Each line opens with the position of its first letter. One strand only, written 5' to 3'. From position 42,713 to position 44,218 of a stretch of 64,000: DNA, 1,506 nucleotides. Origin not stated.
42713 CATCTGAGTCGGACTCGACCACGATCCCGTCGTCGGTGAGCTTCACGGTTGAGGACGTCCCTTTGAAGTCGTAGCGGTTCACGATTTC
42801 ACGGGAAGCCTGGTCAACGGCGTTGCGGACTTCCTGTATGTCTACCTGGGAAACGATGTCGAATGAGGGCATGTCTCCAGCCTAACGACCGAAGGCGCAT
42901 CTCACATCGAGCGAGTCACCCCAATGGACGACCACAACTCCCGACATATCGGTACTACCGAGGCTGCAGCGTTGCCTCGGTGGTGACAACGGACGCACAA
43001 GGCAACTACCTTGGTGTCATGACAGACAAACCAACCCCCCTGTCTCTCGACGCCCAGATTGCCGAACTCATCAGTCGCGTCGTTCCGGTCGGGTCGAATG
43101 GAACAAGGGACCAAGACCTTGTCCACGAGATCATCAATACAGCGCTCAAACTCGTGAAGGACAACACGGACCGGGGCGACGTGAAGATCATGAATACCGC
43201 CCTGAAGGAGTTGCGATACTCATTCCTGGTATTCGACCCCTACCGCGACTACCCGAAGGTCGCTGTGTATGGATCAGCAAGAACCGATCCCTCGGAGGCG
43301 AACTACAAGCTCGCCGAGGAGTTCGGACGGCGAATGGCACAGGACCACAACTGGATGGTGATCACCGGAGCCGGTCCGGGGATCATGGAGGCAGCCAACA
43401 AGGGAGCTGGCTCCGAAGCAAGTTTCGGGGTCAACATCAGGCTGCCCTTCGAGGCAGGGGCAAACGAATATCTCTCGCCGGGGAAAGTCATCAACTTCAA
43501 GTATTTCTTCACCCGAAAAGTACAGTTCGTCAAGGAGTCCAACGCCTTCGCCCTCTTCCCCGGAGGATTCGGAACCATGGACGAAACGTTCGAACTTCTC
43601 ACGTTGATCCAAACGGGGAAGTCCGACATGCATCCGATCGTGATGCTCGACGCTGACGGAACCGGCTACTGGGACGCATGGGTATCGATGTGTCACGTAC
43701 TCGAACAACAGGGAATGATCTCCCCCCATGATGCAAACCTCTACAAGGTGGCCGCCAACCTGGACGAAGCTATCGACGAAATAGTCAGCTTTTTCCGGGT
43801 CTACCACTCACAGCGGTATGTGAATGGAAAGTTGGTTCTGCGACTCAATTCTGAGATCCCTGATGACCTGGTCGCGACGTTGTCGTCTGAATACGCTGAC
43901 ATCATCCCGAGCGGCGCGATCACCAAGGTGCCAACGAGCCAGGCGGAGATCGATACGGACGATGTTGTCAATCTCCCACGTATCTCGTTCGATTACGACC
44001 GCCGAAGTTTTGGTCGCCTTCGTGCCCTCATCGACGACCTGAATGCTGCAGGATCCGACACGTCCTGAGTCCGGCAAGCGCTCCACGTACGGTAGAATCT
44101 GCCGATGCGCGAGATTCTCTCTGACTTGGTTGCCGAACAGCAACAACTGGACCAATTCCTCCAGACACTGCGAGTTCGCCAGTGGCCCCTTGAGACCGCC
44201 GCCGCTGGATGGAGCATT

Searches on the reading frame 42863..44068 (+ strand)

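Call 57: search_protein_families(library=pfam, proteins=[window:42863-44068:+], max_evalue=0.00001)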
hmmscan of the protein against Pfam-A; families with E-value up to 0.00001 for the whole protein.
window:42863-44068:+ (401 aa): 2 families
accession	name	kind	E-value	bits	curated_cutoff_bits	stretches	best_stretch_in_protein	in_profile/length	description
PF03641.19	Lysine_decarbox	-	1.9e-27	96.5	27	1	175-306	1-130/131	Possible lysine decarboxylase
PF18306.6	LDcluster4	-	3.7e-10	40.1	26.3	1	132-242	3-110/151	SLOG cluster4 family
